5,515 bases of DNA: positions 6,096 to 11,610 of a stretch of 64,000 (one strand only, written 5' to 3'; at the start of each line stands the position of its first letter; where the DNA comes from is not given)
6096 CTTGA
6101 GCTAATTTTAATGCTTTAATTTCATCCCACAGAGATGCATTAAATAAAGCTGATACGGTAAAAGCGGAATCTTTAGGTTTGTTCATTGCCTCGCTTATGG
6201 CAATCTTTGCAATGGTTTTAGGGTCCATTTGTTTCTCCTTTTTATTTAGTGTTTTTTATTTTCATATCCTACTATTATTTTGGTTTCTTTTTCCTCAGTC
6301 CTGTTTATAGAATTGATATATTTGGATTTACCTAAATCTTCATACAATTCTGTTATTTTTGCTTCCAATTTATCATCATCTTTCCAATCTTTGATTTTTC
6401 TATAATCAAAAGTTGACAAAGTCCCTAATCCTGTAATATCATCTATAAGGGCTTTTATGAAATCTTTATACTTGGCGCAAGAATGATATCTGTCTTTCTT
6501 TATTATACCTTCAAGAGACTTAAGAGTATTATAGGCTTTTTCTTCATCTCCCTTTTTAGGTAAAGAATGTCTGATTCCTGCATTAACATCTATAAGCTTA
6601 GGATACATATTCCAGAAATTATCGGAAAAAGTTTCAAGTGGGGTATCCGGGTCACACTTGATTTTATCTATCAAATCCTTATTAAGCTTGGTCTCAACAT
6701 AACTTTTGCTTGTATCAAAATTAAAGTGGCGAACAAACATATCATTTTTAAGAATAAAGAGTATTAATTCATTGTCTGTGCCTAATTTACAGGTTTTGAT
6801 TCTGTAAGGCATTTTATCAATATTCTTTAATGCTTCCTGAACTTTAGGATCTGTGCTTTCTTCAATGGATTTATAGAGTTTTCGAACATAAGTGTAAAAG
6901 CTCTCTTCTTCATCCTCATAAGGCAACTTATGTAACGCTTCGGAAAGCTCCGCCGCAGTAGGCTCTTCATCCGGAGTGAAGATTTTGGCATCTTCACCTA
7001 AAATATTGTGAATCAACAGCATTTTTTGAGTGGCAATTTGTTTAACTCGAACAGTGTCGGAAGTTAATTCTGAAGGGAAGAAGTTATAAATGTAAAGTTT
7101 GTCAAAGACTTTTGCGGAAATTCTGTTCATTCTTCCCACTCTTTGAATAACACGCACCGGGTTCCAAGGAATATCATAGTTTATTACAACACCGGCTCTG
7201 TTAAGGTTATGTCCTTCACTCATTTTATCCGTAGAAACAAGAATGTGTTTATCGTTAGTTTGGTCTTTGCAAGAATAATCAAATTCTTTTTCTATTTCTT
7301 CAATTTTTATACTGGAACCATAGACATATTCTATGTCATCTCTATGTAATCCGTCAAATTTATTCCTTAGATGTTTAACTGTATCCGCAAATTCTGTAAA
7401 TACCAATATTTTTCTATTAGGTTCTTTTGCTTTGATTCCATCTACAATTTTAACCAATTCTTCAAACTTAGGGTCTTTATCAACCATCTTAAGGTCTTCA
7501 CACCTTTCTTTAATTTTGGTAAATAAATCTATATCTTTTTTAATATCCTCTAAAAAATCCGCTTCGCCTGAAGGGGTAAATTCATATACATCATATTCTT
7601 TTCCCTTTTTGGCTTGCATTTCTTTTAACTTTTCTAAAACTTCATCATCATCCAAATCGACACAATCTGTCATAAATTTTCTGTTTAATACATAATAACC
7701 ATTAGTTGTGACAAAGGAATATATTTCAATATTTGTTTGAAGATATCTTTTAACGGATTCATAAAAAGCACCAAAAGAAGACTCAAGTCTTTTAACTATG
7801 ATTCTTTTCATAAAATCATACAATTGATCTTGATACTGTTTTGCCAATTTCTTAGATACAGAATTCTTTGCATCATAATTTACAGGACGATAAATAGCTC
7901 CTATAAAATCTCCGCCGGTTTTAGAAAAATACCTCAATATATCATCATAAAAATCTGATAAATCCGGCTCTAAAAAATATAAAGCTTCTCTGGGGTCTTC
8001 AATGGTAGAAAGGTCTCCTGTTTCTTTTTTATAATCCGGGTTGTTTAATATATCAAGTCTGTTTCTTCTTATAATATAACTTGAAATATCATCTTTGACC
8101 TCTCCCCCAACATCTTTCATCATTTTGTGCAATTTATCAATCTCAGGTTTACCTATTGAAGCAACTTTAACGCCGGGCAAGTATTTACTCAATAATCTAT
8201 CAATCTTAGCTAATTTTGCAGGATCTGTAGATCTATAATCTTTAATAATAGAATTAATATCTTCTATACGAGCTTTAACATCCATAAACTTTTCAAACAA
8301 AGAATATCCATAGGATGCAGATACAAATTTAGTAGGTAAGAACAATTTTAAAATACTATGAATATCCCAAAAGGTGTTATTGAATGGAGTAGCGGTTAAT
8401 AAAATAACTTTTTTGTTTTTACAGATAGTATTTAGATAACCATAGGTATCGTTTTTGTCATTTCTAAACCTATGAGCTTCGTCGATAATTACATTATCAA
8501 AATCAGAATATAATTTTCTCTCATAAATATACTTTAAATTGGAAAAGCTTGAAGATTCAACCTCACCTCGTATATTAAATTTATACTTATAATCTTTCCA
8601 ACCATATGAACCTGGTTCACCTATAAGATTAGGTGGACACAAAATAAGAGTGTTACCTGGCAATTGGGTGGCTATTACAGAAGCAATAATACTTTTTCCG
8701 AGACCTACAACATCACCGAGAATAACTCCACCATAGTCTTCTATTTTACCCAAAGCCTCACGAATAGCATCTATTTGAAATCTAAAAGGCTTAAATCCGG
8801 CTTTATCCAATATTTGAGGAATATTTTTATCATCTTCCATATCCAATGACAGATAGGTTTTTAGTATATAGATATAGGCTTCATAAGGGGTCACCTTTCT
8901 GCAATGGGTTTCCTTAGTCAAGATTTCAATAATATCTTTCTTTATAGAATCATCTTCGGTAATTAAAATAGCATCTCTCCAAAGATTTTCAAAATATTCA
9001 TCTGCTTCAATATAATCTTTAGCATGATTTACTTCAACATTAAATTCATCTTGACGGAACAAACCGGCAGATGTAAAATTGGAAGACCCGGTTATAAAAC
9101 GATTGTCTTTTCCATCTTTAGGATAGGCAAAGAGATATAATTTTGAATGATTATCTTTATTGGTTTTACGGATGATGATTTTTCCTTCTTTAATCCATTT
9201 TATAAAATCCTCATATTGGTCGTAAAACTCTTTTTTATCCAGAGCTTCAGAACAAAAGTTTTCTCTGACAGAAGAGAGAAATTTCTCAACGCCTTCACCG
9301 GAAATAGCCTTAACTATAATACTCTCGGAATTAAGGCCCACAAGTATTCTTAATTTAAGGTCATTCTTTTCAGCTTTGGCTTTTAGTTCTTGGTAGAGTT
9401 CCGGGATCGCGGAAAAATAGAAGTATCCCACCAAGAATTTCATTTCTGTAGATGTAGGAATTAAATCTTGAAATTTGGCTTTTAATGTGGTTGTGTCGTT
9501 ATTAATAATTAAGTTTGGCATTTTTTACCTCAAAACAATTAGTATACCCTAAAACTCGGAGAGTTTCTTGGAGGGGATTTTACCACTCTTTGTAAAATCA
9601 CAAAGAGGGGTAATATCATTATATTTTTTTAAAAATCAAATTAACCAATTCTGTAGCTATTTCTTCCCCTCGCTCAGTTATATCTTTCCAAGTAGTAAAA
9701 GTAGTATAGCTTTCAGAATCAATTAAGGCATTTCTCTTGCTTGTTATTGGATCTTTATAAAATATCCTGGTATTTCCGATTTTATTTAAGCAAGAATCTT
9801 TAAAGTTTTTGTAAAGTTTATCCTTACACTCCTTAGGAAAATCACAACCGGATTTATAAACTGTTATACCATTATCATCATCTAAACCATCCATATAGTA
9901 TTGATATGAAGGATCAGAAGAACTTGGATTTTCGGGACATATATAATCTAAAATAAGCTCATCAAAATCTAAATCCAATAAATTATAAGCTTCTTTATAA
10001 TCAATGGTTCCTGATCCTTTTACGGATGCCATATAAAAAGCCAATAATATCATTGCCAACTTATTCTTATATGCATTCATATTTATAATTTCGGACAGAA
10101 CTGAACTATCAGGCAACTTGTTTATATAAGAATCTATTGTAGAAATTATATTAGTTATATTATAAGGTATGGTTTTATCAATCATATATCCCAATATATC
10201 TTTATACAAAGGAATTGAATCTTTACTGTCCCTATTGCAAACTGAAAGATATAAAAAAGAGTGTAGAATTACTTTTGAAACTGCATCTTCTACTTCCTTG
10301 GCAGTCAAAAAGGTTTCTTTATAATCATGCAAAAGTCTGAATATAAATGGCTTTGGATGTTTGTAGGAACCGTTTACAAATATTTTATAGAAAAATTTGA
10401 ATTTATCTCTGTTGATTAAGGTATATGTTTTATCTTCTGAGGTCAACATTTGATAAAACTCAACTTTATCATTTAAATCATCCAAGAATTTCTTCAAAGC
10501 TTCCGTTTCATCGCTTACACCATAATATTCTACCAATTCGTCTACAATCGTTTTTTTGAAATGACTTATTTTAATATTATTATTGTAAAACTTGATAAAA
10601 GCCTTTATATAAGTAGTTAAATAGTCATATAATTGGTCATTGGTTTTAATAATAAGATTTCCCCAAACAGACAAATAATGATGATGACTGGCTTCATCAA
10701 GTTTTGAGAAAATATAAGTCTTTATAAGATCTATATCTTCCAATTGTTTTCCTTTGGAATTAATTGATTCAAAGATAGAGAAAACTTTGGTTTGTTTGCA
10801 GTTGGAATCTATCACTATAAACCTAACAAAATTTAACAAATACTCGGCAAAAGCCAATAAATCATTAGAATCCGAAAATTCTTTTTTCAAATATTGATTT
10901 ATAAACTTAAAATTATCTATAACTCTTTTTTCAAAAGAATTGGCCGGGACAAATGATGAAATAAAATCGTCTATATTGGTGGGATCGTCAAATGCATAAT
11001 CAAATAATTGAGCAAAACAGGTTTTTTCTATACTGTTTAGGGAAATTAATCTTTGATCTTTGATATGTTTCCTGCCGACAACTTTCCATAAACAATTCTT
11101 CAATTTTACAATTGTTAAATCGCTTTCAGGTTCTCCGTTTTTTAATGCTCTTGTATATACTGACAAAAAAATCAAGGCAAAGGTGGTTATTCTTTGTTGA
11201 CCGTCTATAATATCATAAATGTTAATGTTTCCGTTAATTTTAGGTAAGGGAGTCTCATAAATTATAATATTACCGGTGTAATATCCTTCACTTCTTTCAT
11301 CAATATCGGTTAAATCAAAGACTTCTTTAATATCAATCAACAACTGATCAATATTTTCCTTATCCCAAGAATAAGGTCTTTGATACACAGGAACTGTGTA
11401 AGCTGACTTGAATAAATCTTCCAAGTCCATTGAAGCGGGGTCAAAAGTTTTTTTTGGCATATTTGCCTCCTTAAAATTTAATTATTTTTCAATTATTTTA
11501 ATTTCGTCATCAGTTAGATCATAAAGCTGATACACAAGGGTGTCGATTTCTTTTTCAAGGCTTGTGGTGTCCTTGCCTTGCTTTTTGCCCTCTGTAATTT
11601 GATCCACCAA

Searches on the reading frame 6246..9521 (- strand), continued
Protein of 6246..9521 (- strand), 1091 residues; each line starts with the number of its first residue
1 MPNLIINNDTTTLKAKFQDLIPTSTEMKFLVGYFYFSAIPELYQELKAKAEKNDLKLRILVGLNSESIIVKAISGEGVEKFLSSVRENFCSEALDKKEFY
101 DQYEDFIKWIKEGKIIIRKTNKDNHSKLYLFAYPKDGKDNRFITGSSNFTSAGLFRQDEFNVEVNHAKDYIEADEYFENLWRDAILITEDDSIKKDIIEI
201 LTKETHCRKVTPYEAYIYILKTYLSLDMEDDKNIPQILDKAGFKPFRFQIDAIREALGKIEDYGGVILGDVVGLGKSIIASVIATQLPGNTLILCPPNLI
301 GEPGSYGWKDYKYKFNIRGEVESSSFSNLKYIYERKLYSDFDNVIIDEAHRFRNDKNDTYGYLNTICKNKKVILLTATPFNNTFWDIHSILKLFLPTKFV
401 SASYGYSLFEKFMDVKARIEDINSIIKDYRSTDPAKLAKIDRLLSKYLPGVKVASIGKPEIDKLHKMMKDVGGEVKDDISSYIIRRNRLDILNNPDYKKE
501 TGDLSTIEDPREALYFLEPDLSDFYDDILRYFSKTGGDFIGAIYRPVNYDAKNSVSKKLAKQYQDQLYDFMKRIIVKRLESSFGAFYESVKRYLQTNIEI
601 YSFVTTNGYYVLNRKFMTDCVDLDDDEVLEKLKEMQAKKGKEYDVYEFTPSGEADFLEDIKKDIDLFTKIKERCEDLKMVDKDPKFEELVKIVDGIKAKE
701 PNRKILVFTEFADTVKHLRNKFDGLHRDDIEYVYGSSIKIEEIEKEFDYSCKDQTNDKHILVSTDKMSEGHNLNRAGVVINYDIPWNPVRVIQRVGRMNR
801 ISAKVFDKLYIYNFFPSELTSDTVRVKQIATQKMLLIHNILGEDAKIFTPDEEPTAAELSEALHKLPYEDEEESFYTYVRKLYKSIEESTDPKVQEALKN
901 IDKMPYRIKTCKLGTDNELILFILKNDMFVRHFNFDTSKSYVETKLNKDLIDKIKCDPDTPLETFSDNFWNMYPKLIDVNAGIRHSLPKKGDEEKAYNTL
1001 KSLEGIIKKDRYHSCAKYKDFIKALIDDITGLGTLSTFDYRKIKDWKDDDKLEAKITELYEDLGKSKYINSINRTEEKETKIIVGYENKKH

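Call 83: find_encoding_contigs(protein=P0004, flank=10000, max_places=6)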
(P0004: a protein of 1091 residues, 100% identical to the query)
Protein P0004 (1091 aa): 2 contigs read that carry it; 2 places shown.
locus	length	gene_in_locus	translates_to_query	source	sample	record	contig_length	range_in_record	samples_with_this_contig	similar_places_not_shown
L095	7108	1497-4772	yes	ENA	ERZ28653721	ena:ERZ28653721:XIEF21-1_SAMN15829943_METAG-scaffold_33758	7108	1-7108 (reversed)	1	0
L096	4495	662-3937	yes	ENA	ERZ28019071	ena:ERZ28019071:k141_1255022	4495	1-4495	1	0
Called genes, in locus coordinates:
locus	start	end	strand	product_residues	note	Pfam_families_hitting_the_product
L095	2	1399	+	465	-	?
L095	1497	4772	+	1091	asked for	PF04851:ResIII (faint), PF09565:RE_NgoFVII (weak), PF13091:PLDc_2, PF00270:DEAD (faint), PF00176:SNF2-rel_dom, PF00271:Helicase_C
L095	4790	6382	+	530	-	PF07205:DUF1413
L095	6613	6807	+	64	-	-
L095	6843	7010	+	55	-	-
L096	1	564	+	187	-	?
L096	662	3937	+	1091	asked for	PF04851:ResIII (faint), PF09565:RE_NgoFVII (weak), PF13091:PLDc_2, PF00270:DEAD (faint), PF00176:SNF2-rel_dom, PF00271:Helicase_C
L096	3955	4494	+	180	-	?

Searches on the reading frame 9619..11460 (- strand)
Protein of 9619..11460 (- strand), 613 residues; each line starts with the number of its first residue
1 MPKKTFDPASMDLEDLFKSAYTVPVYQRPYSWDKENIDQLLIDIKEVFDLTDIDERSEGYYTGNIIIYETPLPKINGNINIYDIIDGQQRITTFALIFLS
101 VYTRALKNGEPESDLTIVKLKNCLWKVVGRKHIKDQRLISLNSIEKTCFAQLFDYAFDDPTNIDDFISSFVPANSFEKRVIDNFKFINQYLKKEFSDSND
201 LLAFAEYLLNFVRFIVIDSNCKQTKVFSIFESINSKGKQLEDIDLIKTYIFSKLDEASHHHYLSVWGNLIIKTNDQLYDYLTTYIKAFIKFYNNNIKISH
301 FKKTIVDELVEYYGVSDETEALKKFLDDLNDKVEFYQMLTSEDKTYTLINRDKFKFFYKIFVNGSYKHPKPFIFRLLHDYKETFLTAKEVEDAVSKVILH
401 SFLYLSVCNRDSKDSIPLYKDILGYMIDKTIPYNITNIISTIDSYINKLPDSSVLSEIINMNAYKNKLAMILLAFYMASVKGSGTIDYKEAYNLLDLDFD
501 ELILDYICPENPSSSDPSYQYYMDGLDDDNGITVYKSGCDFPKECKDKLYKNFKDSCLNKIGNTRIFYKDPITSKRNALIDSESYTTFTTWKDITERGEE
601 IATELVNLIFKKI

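Call 4: search_protein_families(library=pfam, proteins=[window:9619-11460:-], max_evalue=0.01)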
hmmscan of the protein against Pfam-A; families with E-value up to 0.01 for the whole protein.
window:9619-11460:- (613 aa): 1 family
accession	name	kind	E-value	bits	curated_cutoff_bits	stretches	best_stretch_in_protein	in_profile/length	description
PF03235.19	GmrSD_N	-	4.6e-32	112.2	33.2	1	13-251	1-199/199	GmrSD restriction endonuclease, N-terminal domain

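Call 5: search_protein_families(library=padloc, proteins=[window:9619-11460:-], max_evalue=0.01)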
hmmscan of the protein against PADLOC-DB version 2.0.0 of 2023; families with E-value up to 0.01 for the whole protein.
window:9619-11460:- (613 aa): 29 families (the best 25 are shown)
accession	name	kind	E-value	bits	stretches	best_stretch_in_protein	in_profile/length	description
PDLC04154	HEC-06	-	1.2e-34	117.9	1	3-514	3-484/569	-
PDLC02693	Orf5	-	3e-32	110.3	1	20-466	8-421/543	Orf5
PDLC04157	HEC-06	-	6.6e-32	108.8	1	17-512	19-473/558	-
PDLC02695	Orf5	-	1.1e-28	98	1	6-517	3-527/601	Orf5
PDLC02687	Orf5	-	1.2e-27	94.9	1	19-513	16-477/543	Orf5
PDLC04155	HEC-06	-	2.9e-27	93.4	1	16-346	16-322/562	-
PDLC02691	Orf5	-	3.2e-27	93.3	1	8-478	5-468/579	Orf5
PDLC02701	Orf5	-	7.4e-22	75.6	1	8-467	5-459/596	Orf5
PDLC02700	Orf5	-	5e-18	63.1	1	18-308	9-281/555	Orf5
PDLC02792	SspE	-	6.3e-17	59.2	2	6-103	6-112/771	SspE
PDLC02686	Orf5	-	5.1e-16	56.3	1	18-305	15-294/566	Orf5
PDLC02789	SspE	-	6.1e-16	56.1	1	15-105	11-111/749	SspE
PDLC02694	Orf5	-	4.8e-15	53.2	1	18-316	15-310/574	Orf5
PDLC02786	SspE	-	1.6e-14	51.2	1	18-110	21-114/766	SspE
PDLC04156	HEC-06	-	3.8e-14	50.2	1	21-470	21-443/562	-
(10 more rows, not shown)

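Call 6: search_protein_families(library=ncbifam, proteins=[window:9619-11460:-], max_evalue=0.01)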
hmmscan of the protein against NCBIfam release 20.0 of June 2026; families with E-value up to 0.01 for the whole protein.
window:9619-11460:- (613 aa): 0 families
